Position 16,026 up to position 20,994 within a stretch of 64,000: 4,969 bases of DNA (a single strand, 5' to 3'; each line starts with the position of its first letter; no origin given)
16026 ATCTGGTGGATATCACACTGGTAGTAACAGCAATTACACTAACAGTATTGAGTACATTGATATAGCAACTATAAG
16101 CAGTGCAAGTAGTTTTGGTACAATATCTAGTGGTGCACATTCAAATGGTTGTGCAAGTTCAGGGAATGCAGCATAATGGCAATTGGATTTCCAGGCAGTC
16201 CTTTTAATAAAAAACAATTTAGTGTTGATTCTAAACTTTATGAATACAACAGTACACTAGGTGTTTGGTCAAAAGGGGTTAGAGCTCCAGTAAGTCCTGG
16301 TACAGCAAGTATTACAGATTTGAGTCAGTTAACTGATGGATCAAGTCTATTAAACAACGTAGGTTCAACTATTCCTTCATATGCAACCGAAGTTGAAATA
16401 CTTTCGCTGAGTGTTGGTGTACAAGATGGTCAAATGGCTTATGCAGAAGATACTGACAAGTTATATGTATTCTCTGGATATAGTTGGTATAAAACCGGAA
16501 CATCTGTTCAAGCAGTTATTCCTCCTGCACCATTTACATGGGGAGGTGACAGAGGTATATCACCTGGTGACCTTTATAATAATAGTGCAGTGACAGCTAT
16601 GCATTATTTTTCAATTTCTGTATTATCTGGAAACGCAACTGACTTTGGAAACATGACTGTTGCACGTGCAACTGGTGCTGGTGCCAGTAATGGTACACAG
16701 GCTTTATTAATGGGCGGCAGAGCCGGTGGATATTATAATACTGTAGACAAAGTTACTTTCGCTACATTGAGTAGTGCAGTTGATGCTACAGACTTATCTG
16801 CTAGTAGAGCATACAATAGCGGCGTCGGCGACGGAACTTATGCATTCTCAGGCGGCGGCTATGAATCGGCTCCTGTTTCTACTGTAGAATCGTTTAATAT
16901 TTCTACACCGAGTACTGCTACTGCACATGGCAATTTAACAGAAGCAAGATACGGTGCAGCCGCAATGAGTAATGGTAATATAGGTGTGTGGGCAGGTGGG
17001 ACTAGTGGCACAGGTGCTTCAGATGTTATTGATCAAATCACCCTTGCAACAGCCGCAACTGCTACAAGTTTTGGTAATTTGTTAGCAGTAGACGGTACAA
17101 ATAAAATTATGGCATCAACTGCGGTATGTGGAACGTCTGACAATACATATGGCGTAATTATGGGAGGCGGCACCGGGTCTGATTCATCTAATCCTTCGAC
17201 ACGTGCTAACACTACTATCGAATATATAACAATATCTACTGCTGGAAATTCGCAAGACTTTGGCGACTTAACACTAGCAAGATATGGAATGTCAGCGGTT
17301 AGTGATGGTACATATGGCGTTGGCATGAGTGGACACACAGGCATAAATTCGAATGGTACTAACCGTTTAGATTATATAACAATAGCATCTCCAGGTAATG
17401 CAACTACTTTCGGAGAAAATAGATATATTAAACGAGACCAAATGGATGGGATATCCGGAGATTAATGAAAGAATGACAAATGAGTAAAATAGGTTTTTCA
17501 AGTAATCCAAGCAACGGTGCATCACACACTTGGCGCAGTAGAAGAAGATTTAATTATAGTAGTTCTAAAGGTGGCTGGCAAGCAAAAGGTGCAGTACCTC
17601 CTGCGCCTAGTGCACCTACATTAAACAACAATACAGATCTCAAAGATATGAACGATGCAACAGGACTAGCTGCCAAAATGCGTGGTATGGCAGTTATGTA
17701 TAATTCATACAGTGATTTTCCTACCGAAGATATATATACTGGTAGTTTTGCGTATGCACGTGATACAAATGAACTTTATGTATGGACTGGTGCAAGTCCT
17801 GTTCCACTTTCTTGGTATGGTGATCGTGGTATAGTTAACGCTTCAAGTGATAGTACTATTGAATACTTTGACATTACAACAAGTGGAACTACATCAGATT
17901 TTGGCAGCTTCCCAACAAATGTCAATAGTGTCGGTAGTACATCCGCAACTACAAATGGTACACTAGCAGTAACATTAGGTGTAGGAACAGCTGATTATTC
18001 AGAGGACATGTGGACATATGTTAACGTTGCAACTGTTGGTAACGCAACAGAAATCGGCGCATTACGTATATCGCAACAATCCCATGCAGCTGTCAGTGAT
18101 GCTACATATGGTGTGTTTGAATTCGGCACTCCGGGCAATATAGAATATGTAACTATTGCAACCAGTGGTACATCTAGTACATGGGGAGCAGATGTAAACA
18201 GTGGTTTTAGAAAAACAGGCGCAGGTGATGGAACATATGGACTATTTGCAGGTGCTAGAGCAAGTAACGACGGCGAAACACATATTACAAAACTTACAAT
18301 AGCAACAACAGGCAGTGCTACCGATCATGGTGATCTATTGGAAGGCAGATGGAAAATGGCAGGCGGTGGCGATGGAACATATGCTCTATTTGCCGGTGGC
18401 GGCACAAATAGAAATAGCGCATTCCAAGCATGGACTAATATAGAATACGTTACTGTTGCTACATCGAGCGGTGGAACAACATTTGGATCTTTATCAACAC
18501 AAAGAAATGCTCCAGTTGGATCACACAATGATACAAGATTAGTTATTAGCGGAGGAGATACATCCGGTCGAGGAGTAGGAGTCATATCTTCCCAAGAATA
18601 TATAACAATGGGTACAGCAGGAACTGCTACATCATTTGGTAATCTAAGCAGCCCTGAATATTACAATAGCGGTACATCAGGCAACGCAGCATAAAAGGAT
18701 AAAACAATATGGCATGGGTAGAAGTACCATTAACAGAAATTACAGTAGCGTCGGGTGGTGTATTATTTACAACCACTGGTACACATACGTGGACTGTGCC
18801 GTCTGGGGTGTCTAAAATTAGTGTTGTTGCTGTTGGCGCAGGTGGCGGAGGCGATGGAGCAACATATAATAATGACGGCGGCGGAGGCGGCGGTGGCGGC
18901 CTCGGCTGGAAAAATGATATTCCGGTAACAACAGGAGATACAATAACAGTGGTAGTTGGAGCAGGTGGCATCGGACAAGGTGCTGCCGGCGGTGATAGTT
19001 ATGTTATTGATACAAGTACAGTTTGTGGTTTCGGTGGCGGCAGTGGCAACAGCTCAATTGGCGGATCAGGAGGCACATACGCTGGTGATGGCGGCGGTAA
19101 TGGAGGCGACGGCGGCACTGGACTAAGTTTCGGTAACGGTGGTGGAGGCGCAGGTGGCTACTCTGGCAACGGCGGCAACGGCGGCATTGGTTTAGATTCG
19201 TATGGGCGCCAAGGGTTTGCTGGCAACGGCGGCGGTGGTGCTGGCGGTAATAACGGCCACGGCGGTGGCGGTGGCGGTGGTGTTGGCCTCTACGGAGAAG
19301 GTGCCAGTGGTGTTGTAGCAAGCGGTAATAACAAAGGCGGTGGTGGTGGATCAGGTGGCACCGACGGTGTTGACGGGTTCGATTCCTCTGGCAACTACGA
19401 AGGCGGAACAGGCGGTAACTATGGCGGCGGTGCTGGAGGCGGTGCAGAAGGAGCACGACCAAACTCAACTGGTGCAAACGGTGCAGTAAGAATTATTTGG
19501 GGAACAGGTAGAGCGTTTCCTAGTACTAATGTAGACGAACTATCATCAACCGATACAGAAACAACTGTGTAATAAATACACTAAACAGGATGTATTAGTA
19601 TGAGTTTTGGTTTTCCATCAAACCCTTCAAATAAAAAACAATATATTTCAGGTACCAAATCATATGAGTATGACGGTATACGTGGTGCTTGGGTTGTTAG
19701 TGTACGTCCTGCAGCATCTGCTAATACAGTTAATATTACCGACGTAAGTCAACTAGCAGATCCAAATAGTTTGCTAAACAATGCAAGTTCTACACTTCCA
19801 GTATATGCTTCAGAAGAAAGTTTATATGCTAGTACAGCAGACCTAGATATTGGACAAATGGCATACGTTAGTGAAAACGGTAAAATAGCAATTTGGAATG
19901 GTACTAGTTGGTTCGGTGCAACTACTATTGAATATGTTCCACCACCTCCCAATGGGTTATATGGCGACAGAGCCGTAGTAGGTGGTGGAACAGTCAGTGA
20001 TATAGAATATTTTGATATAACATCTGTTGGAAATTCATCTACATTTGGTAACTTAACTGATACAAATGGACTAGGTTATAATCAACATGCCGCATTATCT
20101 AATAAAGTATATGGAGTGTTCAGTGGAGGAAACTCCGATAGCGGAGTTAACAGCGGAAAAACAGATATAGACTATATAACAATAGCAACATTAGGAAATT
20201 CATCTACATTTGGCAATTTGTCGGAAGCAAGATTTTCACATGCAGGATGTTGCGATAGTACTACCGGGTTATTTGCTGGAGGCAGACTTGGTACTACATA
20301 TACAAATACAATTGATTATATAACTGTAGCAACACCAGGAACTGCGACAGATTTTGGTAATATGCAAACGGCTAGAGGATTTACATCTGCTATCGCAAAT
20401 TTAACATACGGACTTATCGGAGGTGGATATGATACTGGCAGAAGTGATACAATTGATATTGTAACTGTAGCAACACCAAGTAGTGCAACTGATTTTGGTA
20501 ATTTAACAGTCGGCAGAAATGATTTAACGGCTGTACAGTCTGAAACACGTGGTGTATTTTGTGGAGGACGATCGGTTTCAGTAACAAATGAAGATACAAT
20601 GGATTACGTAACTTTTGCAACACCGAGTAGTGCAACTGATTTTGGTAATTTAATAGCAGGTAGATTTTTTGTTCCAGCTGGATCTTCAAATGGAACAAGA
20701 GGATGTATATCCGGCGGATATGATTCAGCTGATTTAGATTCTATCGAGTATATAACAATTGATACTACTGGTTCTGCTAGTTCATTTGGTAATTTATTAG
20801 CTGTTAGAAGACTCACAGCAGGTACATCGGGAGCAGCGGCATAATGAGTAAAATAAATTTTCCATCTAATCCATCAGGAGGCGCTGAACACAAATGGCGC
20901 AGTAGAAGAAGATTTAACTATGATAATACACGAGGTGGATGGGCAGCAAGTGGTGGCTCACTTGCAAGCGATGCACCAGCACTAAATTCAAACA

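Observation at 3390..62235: Fifteen different proteins share one N-terminal module: candidate docking tag for a branched multi-adhesin apparatus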

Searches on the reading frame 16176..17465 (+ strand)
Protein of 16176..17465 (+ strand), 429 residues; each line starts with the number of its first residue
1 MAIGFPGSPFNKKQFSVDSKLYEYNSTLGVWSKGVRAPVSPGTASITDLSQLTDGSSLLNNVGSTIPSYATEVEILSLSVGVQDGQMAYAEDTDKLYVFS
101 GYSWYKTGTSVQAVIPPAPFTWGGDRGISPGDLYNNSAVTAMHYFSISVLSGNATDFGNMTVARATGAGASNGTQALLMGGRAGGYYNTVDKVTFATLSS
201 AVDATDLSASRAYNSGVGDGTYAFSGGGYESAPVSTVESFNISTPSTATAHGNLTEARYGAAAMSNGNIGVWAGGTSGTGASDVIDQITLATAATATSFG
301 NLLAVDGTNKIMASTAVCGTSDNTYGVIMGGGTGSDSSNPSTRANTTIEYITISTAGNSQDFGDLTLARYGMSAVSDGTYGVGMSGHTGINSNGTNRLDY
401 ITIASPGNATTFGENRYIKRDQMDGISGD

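Call 5: search_protein_families(library=pfam, proteins=[window:16176-17465:+], max_evalue=0.01)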
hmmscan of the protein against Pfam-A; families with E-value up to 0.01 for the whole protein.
window:16176-17465:+ (429 aa): 0 families

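Call 6: search_protein_families(library=phrogs, proteins=[window:16176-17465:+], max_evalue=0.001)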
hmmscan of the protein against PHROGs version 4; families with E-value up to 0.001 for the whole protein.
window:16176-17465:+ (429 aa): 1 family
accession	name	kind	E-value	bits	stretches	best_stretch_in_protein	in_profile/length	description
phrog_19111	-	unknown function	2.1e-17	64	2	159-290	306-442/443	-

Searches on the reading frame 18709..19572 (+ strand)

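Call 7: search_protein_families(library=phrogs, proteins=[window:18709-19572:+], max_evalue=0.001)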
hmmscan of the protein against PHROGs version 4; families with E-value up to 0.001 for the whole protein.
window:18709-19572:+ (287 aa): 3 families
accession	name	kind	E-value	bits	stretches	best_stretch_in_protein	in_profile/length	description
phrog_4474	-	unknown function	3.8e-57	195.5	1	12-280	147-404/407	-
phrog_11790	-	unknown function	1.5e-07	32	1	18-98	17-95/325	-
phrog_863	-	tail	2.7e-07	30.9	1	18-192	401-598/690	tail fiber assembly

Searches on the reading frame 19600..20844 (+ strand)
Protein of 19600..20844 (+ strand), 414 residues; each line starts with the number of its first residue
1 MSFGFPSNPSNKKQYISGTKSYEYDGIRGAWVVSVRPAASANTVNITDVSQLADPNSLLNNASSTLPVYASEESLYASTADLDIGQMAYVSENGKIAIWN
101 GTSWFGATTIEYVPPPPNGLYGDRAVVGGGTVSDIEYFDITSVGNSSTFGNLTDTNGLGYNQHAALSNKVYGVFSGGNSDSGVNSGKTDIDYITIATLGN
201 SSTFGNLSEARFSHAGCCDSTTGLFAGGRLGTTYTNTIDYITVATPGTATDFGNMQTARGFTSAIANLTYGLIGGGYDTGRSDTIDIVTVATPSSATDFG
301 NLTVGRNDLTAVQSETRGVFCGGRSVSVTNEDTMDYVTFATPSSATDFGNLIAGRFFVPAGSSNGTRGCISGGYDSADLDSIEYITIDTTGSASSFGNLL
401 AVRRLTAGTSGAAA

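Call 5: search_protein_families(library=pfam, proteins=[window:19600-20844:+], max_evalue=0.01)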
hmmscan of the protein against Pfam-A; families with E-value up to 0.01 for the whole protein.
window:19600-20844:+ (414 aa): 0 families

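Call 6: search_protein_families(library=phrogs, proteins=[window:19600-20844:+], max_evalue=0.001)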
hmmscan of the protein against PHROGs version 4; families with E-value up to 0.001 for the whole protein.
window:19600-20844:+ (414 aa): 1 family
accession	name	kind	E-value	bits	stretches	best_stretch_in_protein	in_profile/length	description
phrog_19111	-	unknown function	2.2e-14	54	1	162-403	174-410/443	-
